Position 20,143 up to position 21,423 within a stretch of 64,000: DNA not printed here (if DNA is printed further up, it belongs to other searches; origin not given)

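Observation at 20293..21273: HNH restriction enzyme candidate with an unassigned ~200-aa N-terminal domain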

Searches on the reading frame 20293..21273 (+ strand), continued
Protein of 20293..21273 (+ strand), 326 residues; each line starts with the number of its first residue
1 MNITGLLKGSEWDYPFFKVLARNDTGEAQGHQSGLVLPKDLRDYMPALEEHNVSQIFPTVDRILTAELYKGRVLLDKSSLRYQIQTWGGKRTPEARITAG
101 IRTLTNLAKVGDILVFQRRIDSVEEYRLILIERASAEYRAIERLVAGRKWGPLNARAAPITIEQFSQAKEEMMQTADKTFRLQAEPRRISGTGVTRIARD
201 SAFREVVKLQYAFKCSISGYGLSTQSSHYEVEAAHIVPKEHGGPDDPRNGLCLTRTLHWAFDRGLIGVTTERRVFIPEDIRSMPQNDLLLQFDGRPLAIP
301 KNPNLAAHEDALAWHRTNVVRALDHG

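Call 46: list_cluster_members(proteins=[P0001, P0005, P0007, P0112])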
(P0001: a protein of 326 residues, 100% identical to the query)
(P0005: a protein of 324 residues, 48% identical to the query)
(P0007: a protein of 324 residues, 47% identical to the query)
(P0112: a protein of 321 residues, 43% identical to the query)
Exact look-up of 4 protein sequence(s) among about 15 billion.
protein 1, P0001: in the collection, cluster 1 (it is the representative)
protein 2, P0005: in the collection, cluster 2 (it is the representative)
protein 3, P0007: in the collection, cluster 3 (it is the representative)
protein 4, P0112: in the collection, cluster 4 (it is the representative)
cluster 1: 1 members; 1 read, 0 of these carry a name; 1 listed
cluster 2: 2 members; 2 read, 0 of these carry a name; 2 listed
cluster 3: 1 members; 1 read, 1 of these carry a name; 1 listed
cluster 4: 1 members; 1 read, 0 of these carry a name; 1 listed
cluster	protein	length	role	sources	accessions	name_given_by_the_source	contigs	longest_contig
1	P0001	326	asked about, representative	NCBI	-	-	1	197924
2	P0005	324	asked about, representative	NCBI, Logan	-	-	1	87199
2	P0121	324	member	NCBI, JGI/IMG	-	-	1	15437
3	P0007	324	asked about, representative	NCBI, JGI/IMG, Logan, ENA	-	putative restriction endonuclease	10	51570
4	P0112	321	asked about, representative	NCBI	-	-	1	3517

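Call 47: search_protein_families(library=pfam, alignment_id=A1, max_evalue=0.01)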
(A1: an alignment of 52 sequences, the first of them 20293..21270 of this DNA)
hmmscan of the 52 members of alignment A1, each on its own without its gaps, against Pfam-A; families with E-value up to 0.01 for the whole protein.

A. member 1, window:20293-21270:+ (326 aa): 2 families
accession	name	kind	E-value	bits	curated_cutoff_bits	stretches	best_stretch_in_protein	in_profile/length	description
PF13391.12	HNH_2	-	1.4e-13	50.9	21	1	215-268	1-65/66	HNH endonuclease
PF09217.15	EcoRII-N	-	0.0017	18.6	25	1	15-116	7-108/154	Restriction endonuclease EcoRII, N-terminal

B. families by the number of members that match (of 52 scanned): 4 families
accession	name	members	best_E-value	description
PF13391.12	HNH_2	52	3.9e-14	HNH endonuclease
PF09217.15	EcoRII-N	50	2.7e-07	Restriction endonuclease EcoRII, N-terminal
PF01844.29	HNH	4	2.8e-05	HNH endonuclease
PF20957.2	GxGYxYP_N_2nd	1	0.0013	GxGYxYP_N second domain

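Call 51: search_protein_families(library=phrogs, proteins=[window:20293-21270:+], max_evalue=0.1)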
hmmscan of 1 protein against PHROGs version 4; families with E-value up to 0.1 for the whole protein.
window:20293-21270:+ (326 aa): 7 families
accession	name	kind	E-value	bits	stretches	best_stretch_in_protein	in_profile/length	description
phrog_15103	-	unknown function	2e-11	44.9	1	189-269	180-262/280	-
phrog_14240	-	unknown function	2.5e-07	31.2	1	169-316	170-314/315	-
phrog_23050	-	unknown function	6.9e-06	26.4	1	194-269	270-339/383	-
phrog_20585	-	unknown function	7.7e-06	26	1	202-271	225-288/337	-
phrog_31713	-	unknown function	0.0019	18.4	1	194-279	189-268/292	-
phrog_589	-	DNA, RNA and nucleotide metabolism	0.03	15.1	1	203-258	82-135/179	HNH endonuclease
phrog_32453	-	DNA, RNA and nucleotide metabolism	0.048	14.8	1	163-259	18-112/175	HNH endonuclease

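Call 52: search_dna_similar(query=window:20293-21270:+, collection=phages, mode=protein, max_rows=10)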
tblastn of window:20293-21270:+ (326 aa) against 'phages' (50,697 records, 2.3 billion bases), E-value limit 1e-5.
Records with a match: 3; places in all: 3; records where one place covers at least 80% of the query: 0.
Best place of each record, by identity: <60% 3.
By first word of the organism name: Haloarcula 2; Salmonella 1.
By host as written in the record: Haloarcula hispanica 2; Salmonella enterica subsp. enterica serovar Kentucky 1.
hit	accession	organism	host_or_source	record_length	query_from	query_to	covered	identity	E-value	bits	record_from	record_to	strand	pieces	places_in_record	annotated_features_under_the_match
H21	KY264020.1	Haloarcula hispanica pleomorphic virus 4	Haloarcula hispanica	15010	161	316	48%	36.7%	3e-19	94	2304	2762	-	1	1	hypothetical protein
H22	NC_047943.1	Haloarcula hispanica pleomorphic virus 4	Haloarcula hispanica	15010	161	316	48%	36.7%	3e-19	94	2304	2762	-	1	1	HNH endonuclease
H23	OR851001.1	Salmonella phage S.Kent 1-2-1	Salmonella enterica subsp. enterica ...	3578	199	322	38%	32.8%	7e-13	75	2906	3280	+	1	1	record has no annotation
